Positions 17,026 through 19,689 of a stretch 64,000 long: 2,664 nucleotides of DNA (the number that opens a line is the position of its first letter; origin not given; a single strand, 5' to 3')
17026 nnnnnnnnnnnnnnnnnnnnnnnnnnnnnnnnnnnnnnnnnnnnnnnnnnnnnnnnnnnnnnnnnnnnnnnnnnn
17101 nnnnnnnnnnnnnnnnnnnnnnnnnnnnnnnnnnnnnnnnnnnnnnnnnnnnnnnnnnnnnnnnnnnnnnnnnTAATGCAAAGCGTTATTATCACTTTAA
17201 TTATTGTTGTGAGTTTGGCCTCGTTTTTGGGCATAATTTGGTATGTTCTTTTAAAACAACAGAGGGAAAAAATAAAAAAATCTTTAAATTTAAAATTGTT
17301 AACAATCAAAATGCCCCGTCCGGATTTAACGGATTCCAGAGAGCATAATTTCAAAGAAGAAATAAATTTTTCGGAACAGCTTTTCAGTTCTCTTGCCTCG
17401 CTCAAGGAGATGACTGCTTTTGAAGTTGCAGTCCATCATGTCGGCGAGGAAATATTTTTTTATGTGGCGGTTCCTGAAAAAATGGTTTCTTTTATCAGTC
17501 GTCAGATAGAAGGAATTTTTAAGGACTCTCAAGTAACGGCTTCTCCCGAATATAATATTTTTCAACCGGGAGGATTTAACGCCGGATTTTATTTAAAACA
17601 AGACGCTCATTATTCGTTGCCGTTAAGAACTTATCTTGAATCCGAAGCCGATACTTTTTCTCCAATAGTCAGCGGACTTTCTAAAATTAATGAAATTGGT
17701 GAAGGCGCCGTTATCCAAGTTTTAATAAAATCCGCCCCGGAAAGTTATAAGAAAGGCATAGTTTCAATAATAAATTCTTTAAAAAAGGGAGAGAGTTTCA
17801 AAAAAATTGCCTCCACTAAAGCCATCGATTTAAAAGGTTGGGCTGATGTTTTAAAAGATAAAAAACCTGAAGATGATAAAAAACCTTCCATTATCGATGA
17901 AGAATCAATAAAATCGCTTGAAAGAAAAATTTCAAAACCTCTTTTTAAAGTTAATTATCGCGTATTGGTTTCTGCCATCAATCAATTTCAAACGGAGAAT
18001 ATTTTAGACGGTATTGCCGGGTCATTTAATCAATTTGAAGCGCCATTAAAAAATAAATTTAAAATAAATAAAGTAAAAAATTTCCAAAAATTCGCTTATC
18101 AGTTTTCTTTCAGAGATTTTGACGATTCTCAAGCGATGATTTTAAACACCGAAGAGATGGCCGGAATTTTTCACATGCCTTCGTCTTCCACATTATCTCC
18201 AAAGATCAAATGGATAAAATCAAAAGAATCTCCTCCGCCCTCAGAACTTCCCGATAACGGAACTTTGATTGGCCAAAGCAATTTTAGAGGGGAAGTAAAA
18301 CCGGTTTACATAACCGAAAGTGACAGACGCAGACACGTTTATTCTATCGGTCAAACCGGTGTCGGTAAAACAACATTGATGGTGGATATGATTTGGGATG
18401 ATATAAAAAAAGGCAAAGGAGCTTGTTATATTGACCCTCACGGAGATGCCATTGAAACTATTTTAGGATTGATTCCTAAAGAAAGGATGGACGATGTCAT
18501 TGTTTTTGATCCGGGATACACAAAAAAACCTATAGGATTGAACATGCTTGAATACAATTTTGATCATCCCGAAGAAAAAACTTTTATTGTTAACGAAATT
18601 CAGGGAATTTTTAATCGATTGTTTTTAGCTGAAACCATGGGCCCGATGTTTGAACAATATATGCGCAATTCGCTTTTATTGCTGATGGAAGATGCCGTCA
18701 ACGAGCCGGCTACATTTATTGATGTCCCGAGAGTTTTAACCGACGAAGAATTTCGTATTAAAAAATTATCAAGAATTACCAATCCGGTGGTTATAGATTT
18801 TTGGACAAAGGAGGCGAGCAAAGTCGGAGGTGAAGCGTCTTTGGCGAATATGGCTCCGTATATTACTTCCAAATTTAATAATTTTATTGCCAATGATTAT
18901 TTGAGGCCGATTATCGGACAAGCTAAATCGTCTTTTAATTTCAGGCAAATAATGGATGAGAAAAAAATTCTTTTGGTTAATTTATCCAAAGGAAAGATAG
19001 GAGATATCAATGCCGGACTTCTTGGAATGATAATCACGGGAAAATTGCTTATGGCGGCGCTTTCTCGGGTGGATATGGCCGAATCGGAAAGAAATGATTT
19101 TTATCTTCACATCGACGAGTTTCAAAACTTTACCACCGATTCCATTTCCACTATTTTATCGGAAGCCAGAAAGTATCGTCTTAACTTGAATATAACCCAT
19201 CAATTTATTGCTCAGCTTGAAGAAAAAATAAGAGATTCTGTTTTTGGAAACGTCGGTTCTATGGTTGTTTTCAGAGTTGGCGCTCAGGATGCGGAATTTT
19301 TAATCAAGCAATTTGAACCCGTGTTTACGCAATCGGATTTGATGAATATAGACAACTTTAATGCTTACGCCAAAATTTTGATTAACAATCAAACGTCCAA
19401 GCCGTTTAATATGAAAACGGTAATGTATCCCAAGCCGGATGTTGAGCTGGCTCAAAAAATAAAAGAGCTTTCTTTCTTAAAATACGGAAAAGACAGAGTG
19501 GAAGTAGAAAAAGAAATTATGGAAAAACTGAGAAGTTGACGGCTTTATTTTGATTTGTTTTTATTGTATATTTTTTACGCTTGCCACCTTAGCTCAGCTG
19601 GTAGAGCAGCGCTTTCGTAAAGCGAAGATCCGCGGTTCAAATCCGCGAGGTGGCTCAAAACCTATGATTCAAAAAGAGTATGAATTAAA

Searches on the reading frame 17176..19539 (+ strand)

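Call 45: search_protein_families(library=pfam, proteins=[window:17176-19539:+], max_evalue=0.0001)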
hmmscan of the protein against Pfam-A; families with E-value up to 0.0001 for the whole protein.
window:17176-19539:+ (787 aa): 1 family
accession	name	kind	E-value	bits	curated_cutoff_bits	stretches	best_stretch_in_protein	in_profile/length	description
PF10412.15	TrwB_AAD_bind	-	3.9e-05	23.2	20.5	0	380-427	10-57/387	Type IV secretion-system coupling protein DNA-binding domain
